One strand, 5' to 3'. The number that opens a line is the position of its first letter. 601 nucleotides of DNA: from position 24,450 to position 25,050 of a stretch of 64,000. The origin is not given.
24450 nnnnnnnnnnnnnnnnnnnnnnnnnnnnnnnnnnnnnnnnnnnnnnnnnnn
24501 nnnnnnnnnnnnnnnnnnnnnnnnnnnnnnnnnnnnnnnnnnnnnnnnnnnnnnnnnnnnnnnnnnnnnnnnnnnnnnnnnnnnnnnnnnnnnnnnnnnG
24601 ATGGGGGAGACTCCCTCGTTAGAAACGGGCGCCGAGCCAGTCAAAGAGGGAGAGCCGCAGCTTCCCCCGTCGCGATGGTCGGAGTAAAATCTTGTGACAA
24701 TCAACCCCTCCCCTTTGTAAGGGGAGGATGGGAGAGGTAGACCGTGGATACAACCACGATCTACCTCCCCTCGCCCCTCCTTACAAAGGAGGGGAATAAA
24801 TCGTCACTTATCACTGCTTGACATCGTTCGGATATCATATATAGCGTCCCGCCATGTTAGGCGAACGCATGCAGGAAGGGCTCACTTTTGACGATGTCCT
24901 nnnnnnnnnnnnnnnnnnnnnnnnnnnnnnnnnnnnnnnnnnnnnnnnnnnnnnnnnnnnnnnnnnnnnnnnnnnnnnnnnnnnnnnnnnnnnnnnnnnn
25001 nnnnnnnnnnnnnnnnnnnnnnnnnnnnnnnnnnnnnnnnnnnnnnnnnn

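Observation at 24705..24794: REP-like family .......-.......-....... at two loci, once as an inverted pair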

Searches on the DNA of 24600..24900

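Call 21: search_rna_families(source=window, start=24600, end=24900, threshold=evalue, max_evalue=10)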
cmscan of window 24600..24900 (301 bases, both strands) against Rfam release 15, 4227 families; matches with E-value up to 10: 34.
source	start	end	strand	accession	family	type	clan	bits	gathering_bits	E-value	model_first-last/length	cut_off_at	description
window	24711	24790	-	RF03261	mir-1759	Gene; miRNA;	-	32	58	0.00016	1-75/75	no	mir-1759 microRNA precursor family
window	24716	24783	-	RF04226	mir-9186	Gene; miRNA;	-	31.2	73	0.00022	1-80/80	no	mir-9186 microRNA precursor family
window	24712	24789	-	RF00891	mir-671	Gene; miRNA;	-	28.6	65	0.0048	1-84/84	no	mir-671 microRNA precursor family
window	24720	24781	+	RF03607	mir-9447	Gene; miRNA;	-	27.9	67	0.0015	1-68/68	no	mir-9447 microRNA precursor family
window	24712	24789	-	RF02022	mir-1275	Gene; miRNA;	-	27.1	71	0.00088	1-78/78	no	mir-1275 microRNA precursor family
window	24712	24789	+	RF03261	mir-1759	Gene; miRNA;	-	26.2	58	0.0053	1-75/75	no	mir-1759 microRNA precursor family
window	24723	24778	-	RF03629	mir-641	Gene; miRNA;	-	25.7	100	0.0073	1-98/98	no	mir-641 microRNA precursor family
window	24699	24801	-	RF04164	MIR1507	Gene; miRNA;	-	25.1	73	0.0011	1-107/107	no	MIR1507 microRNA precursor family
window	24717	24784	+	RF00771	mir-185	Gene; miRNA;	-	24.2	60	0.02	1-79/79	no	mir-185 microRNA precursor family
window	24720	24781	-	RF03607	mir-9447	Gene; miRNA;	-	23.8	67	0.018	1-68/68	no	mir-9447 microRNA precursor family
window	24722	24781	-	RF03964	mir-H1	Gene; miRNA;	-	22.3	97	0.19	1-85/85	no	mir-H1 microRNA precursor family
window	24718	24783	-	RF04279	mir-H20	Gene; miRNA;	CL00141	21.9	99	0.078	1-82/82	no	mir-H20 microRNA precursor family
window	24722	24781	+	RF03964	mir-H1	Gene; miRNA;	-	21.8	97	0.24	1-85/85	no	mir-H1 microRNA precursor family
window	24719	24781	-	RF00802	mir-207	Gene; miRNA;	-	21.5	88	0.093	1-78/78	no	mir-207 microRNA precursor family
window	24730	24770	-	RF03778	mir-483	Gene; miRNA;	-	19.2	60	0.34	1-75/75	no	mir-483 microRNA precursor family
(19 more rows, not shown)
